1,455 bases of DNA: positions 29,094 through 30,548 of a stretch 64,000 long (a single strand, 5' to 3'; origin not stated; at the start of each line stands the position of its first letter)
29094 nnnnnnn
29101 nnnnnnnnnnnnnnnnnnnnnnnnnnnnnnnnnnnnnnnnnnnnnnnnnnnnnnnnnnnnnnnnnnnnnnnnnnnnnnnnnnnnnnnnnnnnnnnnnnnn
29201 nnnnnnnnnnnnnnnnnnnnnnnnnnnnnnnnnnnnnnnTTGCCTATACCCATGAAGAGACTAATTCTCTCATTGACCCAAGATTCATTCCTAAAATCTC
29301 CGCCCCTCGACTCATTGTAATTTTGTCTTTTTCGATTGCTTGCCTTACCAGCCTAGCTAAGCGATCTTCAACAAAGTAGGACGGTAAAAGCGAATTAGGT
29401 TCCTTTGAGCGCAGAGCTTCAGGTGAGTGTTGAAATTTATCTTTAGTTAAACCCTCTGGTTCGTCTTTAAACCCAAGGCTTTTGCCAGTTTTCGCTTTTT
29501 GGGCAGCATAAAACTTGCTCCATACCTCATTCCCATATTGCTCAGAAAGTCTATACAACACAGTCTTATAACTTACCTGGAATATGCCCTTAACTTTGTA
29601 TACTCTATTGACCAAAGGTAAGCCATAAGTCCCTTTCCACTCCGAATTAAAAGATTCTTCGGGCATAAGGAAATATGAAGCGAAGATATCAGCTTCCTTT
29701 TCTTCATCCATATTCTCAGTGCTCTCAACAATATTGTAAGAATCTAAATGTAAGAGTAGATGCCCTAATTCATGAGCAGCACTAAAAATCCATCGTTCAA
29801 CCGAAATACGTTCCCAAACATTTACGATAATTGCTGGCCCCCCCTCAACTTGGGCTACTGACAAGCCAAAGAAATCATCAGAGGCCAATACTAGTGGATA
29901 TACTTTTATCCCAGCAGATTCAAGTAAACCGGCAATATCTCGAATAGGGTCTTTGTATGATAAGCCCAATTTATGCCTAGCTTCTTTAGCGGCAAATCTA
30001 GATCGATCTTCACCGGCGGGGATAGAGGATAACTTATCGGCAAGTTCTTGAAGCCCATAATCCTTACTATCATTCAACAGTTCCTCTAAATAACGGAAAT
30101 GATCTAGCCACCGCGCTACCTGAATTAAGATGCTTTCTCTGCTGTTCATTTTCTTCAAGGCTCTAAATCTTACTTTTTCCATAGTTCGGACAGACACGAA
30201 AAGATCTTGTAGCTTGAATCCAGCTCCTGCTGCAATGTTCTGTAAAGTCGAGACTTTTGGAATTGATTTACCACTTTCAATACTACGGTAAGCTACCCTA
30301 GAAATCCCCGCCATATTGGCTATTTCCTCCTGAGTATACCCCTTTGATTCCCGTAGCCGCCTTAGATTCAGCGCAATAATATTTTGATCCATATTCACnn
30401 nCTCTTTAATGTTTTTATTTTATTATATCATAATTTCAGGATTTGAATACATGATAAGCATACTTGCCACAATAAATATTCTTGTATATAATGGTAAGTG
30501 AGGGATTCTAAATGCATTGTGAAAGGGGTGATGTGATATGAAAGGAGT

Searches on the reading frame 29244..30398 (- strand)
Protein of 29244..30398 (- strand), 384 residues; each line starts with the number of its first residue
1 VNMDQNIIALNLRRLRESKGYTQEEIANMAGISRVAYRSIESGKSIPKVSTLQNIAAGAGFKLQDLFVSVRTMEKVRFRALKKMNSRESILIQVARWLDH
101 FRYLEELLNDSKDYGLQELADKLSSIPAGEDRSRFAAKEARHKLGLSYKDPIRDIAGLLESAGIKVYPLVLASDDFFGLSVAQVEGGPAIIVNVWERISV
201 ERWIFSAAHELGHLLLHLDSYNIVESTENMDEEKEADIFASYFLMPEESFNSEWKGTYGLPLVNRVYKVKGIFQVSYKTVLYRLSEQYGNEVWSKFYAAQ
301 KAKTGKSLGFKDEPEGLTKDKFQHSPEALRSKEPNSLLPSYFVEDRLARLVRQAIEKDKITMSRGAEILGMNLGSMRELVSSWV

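Call 77: search_protein_families(library=pfam, proteins=[window:29244-30398:-], max_evalue=0.00001)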
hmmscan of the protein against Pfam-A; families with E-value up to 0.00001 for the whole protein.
window:29244-30398:- (384 aa): 4 families
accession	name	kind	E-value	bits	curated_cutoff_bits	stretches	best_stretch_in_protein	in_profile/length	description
PF06114.19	Peptidase_M78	-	4.6e-14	52.7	22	1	187-285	28-123/123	IrrE N-terminal-like domain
PF01381.28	HTH_3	-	5.2e-13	49.2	23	1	12-63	1-52/55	Helix-turn-helix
PF13560.12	HTH_31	-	8e-10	39.3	27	1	11-61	5-56/64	Helix-turn-helix domain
PF12844.13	HTH_19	-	2.3e-09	37.5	30.2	1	11-66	3-58/64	Helix-turn-helix domain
